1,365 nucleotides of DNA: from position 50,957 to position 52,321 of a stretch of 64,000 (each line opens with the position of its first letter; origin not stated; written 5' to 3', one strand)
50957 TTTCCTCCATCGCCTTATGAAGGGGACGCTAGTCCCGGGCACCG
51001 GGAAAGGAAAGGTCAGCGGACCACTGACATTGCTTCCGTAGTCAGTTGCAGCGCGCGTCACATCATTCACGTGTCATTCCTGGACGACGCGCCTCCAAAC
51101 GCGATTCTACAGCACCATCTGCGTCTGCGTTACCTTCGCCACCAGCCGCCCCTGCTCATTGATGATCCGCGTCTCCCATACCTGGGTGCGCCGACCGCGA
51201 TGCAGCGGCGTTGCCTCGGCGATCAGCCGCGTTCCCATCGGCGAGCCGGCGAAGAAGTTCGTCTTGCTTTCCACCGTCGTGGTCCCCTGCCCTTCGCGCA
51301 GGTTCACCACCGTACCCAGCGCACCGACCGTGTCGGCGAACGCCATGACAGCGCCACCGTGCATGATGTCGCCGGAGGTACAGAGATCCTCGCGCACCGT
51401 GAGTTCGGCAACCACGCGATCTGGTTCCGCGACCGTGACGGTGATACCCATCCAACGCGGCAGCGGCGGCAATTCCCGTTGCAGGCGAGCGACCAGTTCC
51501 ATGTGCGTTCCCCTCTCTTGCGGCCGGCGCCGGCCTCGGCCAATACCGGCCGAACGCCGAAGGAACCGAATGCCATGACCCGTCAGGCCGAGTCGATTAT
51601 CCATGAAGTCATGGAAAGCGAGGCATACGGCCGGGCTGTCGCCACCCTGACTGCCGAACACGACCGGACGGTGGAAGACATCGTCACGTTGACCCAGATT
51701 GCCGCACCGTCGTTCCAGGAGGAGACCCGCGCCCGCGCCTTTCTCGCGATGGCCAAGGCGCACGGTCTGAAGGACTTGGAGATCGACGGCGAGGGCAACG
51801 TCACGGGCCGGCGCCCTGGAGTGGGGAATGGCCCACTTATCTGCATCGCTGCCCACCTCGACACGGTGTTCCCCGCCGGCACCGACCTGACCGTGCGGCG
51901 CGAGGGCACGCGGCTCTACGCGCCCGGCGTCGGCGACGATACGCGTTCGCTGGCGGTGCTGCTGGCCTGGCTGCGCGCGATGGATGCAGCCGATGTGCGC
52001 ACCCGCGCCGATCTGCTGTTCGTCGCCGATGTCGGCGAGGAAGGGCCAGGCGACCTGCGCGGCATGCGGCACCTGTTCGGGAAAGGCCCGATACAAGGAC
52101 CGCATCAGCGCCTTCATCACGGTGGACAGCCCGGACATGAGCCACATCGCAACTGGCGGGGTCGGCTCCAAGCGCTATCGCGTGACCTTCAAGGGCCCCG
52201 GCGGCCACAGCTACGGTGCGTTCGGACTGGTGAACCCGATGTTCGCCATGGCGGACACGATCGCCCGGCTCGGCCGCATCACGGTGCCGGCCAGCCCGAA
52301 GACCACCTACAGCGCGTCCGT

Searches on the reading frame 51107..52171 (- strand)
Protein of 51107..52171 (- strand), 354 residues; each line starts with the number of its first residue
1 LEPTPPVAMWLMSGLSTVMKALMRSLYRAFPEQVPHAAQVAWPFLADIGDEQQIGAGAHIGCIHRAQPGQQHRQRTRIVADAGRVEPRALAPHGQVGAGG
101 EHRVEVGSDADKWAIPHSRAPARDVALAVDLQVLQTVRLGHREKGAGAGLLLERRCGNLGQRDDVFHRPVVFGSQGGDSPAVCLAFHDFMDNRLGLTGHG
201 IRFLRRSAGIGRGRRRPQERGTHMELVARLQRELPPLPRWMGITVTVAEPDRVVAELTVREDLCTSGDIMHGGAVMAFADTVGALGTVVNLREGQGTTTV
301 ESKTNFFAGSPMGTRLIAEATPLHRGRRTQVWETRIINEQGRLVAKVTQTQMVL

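Call 12: search_protein_families(library=pfam, proteins=[window:51107-52171:-], max_evalue=0.0001)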
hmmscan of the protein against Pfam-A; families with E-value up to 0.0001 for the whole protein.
window:51107-52171:- (354 aa): 2 families
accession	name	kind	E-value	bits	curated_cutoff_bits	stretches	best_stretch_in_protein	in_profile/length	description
PF03061.28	4HBT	-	5.2e-16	59.2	20.6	1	269-345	3-79/79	Thioesterase superfamily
PF13622.12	4HBT_3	-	1.5e-05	25.6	24.3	1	262-348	4-79/83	Acyl-CoA thioesterase N-terminal domain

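Call 37: search_protein_families(library=ncbifam, proteins=[window:51107-52171:-], max_evalue=1e-10)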
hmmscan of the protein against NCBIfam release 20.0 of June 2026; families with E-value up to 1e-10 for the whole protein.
window:51107-52171:- (354 aa): 4 families
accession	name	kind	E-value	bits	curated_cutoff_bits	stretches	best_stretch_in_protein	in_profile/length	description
TIGR00369.1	unchar_dom_1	domain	2.5e-21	75.9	36.6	1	239-352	4-116/117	hotdog fold thioesterase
TIGR02286.1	PaaD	equivalog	9.1e-17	61.3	118.9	1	241-349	4-109/114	hydroxyphenylacetyl-CoA thioesterase PaaI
NF047425.1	MenI_Listeria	exception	5.3e-12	45.6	185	1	241-346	7-111/122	1,4-dihydroxy-2-naphthoyl-CoA hydrolase MenI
NF007607.0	PRK10254.1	equivalog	2.6e-11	43.7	237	1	240-349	23-131/137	proofreading thioesterase EntH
